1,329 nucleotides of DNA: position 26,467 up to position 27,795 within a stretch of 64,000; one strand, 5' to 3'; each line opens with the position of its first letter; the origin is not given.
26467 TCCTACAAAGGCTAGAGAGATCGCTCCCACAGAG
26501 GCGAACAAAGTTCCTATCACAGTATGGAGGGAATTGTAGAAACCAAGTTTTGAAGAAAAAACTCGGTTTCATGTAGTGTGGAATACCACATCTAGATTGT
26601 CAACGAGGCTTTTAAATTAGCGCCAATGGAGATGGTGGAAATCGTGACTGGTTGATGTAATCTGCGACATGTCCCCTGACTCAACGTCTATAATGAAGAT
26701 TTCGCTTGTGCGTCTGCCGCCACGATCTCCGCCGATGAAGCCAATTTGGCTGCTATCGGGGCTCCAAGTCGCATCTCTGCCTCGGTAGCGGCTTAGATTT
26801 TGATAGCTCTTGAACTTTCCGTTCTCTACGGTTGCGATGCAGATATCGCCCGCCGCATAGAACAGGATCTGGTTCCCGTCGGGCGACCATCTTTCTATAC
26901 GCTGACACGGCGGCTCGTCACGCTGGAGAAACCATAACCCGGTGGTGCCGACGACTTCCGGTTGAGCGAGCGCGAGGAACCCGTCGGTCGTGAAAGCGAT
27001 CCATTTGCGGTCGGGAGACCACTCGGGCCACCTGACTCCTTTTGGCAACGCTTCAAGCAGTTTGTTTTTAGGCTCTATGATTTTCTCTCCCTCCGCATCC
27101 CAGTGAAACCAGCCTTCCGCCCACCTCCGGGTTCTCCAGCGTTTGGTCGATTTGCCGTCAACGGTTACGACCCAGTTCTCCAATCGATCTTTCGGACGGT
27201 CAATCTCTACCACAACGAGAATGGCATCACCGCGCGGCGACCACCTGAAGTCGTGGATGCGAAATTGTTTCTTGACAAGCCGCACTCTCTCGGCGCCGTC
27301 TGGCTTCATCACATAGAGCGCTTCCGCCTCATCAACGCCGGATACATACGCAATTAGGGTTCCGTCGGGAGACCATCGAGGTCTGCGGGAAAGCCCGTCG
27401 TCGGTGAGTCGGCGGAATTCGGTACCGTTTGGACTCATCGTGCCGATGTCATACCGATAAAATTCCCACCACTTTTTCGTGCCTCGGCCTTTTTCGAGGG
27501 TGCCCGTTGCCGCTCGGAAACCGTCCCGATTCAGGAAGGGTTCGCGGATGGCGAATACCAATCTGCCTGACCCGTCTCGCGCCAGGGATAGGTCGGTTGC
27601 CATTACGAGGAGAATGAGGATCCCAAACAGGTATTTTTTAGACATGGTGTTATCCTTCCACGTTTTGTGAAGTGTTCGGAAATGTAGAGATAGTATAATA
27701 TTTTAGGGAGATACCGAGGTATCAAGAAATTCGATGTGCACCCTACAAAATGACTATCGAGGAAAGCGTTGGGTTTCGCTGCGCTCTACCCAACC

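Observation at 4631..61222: Many sequence-unrelated hairpins sharing one CCTAC tail: a GTAG-headed REP-like superfamily with strong strand bias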

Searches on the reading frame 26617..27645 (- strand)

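Call 8: search_protein_families(library=pfam, proteins=[window:26617-27645:-])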
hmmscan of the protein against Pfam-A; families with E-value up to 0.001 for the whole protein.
window:26617-27645:- (342 aa): 6 families
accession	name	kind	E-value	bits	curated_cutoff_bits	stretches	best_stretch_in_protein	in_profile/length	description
PF07676.18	PD40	-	8.1e-15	54.8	20.9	1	85-103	10-28/38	WD40-like Beta Propeller Repeat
PF00930.27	DPPIV_N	-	3.8e-10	39.5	22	0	273-335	30-84/354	Dipeptidyl peptidase IV (DPP IV) N-terminal region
PF25174.1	Beta-prop_THOC3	-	3.3e-05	23.5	305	0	89-145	94-147/272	THOC3 beta-propeller domain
PF12894.13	ANAPC4_WD40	-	0.00025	21.7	22.9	0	90-146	2-57/91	Anaphase-promoting complex subunit 4 WD40 domain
PF24797.1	Beta-prop_WDR35_TULP_N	-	0.00027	20.6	80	0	252-330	122-194/332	WDR35/TULP4 N-terminal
PF08662.17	eIF2A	-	0.00072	19.9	20.5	0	107-145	38-77/194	Eukaryotic translation initiation factor eIF2A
